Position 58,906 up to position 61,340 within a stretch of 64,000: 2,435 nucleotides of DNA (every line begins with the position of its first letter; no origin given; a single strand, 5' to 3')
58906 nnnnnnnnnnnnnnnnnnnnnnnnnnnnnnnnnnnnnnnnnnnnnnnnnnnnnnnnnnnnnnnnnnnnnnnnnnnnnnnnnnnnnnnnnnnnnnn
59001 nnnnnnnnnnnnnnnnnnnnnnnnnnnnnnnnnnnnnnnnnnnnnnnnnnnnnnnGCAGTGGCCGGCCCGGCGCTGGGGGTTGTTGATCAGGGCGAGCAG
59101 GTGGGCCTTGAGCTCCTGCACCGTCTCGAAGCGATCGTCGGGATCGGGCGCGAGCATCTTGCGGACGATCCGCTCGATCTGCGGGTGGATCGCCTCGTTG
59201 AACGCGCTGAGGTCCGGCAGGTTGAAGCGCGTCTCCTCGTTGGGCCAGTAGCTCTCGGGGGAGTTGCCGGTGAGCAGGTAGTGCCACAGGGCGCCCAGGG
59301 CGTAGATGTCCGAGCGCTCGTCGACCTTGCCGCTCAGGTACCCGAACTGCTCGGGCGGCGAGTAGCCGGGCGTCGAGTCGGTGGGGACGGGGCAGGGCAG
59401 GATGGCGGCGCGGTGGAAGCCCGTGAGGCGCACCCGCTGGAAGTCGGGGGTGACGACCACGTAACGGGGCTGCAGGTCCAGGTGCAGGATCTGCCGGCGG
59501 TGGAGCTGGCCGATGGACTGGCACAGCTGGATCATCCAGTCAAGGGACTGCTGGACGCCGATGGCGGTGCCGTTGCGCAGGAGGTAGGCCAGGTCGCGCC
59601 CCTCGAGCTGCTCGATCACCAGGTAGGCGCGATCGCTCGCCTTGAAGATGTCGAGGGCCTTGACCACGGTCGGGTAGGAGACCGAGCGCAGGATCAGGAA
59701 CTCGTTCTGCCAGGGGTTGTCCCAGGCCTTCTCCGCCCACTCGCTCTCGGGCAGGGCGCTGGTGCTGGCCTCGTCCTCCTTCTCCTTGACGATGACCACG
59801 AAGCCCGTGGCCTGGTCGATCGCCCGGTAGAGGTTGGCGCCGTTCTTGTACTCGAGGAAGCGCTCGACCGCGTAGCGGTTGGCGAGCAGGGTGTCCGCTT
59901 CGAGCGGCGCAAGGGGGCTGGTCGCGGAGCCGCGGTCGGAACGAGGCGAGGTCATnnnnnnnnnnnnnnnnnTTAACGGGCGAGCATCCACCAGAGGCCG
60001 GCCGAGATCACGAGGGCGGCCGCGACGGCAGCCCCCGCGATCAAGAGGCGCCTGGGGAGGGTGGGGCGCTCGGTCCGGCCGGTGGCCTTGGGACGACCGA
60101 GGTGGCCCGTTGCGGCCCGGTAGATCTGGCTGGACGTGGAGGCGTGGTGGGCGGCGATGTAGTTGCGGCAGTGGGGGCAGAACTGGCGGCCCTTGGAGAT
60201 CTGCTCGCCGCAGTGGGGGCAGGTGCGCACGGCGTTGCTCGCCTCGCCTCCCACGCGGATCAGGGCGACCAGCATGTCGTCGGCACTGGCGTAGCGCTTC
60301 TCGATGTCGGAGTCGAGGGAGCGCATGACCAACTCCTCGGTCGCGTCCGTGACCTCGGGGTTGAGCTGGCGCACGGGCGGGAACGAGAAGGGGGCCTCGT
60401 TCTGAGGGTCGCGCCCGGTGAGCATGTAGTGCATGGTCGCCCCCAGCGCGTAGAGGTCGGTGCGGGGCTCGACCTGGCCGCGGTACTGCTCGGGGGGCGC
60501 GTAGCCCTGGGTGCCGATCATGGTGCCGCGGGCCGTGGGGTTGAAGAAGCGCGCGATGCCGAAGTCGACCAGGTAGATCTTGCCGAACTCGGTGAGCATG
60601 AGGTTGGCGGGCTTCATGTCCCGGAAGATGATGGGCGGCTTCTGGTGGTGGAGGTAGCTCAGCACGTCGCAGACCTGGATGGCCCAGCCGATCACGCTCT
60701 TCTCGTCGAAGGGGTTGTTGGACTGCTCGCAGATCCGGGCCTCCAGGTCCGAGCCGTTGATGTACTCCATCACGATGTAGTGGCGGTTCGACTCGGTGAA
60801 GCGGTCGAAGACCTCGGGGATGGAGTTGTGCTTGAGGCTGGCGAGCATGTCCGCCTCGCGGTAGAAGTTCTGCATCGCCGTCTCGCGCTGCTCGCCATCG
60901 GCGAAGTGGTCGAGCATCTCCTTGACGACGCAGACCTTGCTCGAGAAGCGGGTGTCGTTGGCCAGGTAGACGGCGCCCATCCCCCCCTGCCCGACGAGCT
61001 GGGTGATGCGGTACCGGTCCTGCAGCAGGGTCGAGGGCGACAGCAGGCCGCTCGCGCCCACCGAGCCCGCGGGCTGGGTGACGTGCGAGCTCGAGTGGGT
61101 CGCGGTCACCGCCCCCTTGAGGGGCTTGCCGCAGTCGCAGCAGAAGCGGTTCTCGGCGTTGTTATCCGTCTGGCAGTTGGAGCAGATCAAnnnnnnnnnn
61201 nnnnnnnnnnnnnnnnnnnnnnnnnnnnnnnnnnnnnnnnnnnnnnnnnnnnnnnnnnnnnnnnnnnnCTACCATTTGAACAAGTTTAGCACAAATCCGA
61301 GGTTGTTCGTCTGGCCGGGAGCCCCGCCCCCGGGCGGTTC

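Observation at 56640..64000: Minus-strand signalling/protease operon: S8 protease – CarbopepD-like lipoprotein – Zn-ribbon STK – pseudokinase::PP2C – FHA – Zn-ribbon-FHA – membrane protein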

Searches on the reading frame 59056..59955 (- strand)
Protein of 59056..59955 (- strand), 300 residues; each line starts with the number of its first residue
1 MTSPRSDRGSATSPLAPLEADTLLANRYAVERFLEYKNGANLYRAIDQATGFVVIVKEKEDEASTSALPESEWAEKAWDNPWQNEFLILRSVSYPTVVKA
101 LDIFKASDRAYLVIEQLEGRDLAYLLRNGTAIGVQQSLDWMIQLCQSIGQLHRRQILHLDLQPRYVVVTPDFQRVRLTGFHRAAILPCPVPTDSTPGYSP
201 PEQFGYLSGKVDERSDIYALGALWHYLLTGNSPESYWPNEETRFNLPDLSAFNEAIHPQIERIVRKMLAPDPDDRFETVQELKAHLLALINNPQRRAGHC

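Call 39: find_related_loci(query=A3, collection=metagenome_contigs, flank=10000)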
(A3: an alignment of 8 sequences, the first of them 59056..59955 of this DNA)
Query A3 (300 aa) in metagenome_contigs; peptide patterns used: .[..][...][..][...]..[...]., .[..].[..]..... (x = any residue, [..] = any of these).
71 stretches matched a pattern; 12 encode a relative of the query (tblastn E <= 1e-3); 12 distinct loci.
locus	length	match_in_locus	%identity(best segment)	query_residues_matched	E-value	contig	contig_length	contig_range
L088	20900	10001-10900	77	1-300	2e-163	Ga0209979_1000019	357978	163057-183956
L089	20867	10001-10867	73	13-300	5e-150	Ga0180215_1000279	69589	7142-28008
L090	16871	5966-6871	66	9-300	4e-139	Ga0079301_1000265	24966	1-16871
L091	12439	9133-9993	70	17-300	5e-137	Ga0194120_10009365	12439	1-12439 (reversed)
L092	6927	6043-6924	70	3-293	2e-133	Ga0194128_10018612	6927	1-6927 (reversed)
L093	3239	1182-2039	63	15-299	1e-114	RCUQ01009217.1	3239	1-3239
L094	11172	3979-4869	57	1-295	1e-108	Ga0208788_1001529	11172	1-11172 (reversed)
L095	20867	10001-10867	72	13-300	1e-148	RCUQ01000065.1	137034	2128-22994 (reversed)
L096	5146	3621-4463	51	23-300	9e-86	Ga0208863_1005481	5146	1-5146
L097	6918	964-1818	48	18-300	5e-82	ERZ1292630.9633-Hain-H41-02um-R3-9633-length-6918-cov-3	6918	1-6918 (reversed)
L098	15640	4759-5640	47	7-300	6e-81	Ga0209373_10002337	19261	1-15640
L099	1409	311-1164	53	14-300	2e-73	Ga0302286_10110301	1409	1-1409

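Call 45: search_protein_families(library=pfam, proteins=[L089:2054-4660:+], max_evalue=0.1)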
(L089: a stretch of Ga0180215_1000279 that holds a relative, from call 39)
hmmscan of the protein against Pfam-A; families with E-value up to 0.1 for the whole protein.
L089:2054-4660:+ (869 aa): 2 families
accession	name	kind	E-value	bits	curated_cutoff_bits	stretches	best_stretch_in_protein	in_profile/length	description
PF03968.19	LptD_N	-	0.011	16.4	20.4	1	17-108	1-95/113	LptA/(LptD N-terminal domain) LPS transport protein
PF13100.11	OstA_2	-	0.052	13.6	21.2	0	19-98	8-85/158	OstA-like protein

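Call 75: search_protein_representatives(alignment_id=A3)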
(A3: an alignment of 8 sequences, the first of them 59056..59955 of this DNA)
Query: 8 sequences, 297 profile positions. Proteins with E-value up to 0.001 (for the whole library): 819954; up to 1e-10: 356966; up to 1e-30: 1310. The best 150 are listed.
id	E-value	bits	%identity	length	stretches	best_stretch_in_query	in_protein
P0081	9.0e-132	454.9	-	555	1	13-297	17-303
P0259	3.3e-99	348.0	-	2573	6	77-283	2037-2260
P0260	1.4e-95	336.1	-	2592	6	79-290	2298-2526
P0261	1.7e-89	316.1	-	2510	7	79-283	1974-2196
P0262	5.4e-81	288.2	-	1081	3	10-287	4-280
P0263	1.5e-72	260.5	-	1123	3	14-282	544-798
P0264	8.4e-71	254.7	-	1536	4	56-291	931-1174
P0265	8.4e-70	251.5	-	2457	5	68-284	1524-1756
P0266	3.4e-69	249.4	-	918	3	19-291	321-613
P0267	4.0e-67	242.7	-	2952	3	9-286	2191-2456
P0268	1.7e-66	240.6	-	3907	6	137-289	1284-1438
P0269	3.5e-66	239.6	-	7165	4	108-289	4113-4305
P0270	3.2e-64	233.1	-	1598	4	68-285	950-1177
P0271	4.4e-62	226.1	-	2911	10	81-245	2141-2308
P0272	3.5e-61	223.1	-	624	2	11-285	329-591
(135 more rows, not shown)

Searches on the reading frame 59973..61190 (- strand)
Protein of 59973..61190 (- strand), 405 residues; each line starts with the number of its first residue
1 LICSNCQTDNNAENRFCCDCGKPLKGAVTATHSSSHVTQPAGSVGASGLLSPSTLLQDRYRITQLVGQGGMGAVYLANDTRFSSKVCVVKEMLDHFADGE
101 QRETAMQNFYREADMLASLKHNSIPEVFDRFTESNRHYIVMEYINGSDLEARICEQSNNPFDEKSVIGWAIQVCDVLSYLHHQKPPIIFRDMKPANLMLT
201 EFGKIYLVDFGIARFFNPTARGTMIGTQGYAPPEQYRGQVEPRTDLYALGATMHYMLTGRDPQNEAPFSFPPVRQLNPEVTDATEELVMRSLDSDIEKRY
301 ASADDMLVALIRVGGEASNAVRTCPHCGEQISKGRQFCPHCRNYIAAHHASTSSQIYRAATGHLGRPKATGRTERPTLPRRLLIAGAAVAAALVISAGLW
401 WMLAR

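Call 4: search_protein_families(library=pfam, proteins=[window:59973-61190:-], max_evalue=0.01)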
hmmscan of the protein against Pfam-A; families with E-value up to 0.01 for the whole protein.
window:59973-61190:- (405 aa): 12 families
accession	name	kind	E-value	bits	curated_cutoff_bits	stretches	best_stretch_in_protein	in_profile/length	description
PF00069.31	Pkinase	-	5.7e-39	134.5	31.7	1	60-264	1-198/263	Protein kinase domain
PF07714.23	PK_Tyr_Ser-Thr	-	1.1e-22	81.1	23.1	1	62-265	3-207/258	Protein tyrosine and serine/threonine kinase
PF03109.22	ABC1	-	1.1e-08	35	22.9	1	111-224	119-225/244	ABC1 atypical kinase-like domain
PF13240.11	Zn_Ribbon_1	-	8.2e-08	32.2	25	1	324-341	2-19/23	zinc-ribbon domain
PF12773.13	DZR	-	1.2e-07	32.2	27.3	2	324-342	1-19/45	Double zinc ribbon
PF13248.11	Zn_ribbon_3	-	1.7e-05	24.5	27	1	323-341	4-22/26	zinc-ribbon domain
PF18912.6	DZR_2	-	4.7e-05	23.6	27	1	322-345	8-31/56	Double zinc ribbon domain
PF17032.10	Zn_ribbon_15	-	0.00018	22.7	28.9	1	319-341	50-72/73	zinc-ribbon family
PF01636.29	APH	-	0.00045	20.5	23.2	0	183-217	166-201/239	Phosphotransferase enzyme family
PF01163.29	RIO1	-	0.0024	17.9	22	1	97-211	43-149/187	RIO domain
PF24460.1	DUF7575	-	0.0035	17.1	28.5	1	321-341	3-23/28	Domain of unknown function (DUF7575)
PF24463.1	DUF7577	-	0.0077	16.3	28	0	321-341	2-22/27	Domain of unknown function (DUF7577)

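Call 46: search_protein_families(library=ncbifam, proteins=[window:59973-61190:-], max_evalue=0.01)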
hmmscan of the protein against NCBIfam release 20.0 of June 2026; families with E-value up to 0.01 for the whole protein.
window:59973-61190:- (405 aa): 24 families
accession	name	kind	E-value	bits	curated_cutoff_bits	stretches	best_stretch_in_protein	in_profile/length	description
NF033483.0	PknB_PASTA_kin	equivalog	6.1e-64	217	450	1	54-401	3-355/563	Stk1 family PASTA domain-containing Ser/Thr kinase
NF038150.1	lanthi_synth_IV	equivalog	4.2e-41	141.2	650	1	42-285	181-416/851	class IV lanthionine synthetase LanL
NF047741.1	antiphage_MADS6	equivalog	1.7e-34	119.3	460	2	45-183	482-610/612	methylation-associated defense system protein kinase MAD6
NF052427.1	StpK7MSMEG_1200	equivalog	5.4e-31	107.7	900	1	59-266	8-212/601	serine/threonine protein kinase StpK7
NF009651.0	PRK13184.1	equivalog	2.8e-27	95.1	839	2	58-216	2-163/932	serine/threonine-protein kinase PknD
NF038151.1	lanthi_synth_III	equivalog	4.9e-26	91.4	575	1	57-258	219-424/833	class III lanthionine synthetase LanKC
TIGR03903.1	TOMM_kin_cyc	equivalog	3.2e-17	61.7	705.75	1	97-260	16-186/1267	TOMM system kinase/cyclase fusion protein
NF033442.0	BREX_PglW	equivalog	1.1e-16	59.8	990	1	54-310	508-766/1391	BREX system serine/threonine kinase PglW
NF053615.1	SerThrKinAfsKStmc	equivalog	1.8e-10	40.1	1300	1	65-265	20-215/809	protein serine/threonine kinase AfsK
NF043056.1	T4SS_LegK1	equivalog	7.1e-10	38.1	550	1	63-256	76-283/516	Dot/Icm T4SS effector kinase LegK1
NF058632.1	SerThrKinPrkT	equivalog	1.2e-09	37.6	280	1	57-253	20-204/322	serine/threonine protein kinase PrkT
TIGR03724.2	arch_bud32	equivalog_domain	3.1e-08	33.3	125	1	110-216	41-134/193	KEOPS complex kinase/ATPase Bud32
NF011464.0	PRK14879.1-7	equivalog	4.5e-07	29.8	246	1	109-216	53-152/221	Kae1-associated kinase Bud32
NF011463.0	PRK14879.1-4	equivalog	9e-07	28.5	188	1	107-217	63-164/237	Kae1-associated kinase Bud32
NF011461.0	PRK14879.1-2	equivalog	7.3e-06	25.9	372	1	80-213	19-146/225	Kae1-associated kinase Bud32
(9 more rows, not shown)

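Call 62: search_protein_families(library=padloc, proteins=[window:59973-61190:-], max_evalue=0.001)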
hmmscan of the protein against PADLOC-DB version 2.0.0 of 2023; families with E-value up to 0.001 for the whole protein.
window:59973-61190:- (405 aa): 34 families (the best 25 are shown)
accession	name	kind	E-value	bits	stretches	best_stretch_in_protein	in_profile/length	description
PDLC04042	PD-T4-6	-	8.1e-65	217.3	1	53-314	4-273/292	-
PDLC04044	PD-T4-6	-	8.2e-60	200.9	1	51-319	25-298/372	-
PDLC04061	PD-T4-6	-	1.8e-56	190.7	1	53-400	11-374/510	-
PDLC04060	PD-T4-6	-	8.9e-56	187.8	1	54-321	4-277/486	-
PDLC04053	PD-T4-6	-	2.2e-53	179.8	1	58-326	9-284/311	-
PDLC04045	PD-T4-6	-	5.6e-53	178.1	1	51-312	26-297/350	-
PDLC04047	PD-T4-6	-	6.1e-52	174.7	1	53-310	5-269/327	-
PDLC04054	PD-T4-6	-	4.8e-51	172.2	1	56-316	9-276/347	-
PDLC04062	PD-T4-6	-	6.4e-51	171.8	1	55-311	29-291/450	-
PDLC04043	PD-T4-6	-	7.4e-48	161.7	1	55-326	12-290/452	-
PDLC04138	mad6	-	5.6e-47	159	1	53-262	46-255/659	mads_6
PDLC04052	PD-T4-6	-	7.9e-47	158.6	1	52-325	3-289/496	-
PDLC04057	PD-T4-6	-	1.8e-45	153.8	1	54-312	4-269/443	-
PDLC04048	PD-T4-6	-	2.5e-44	150.1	1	55-310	7-269/354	-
PDLC04051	PD-T4-6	-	3.5e-43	146.2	1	54-322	28-302/476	-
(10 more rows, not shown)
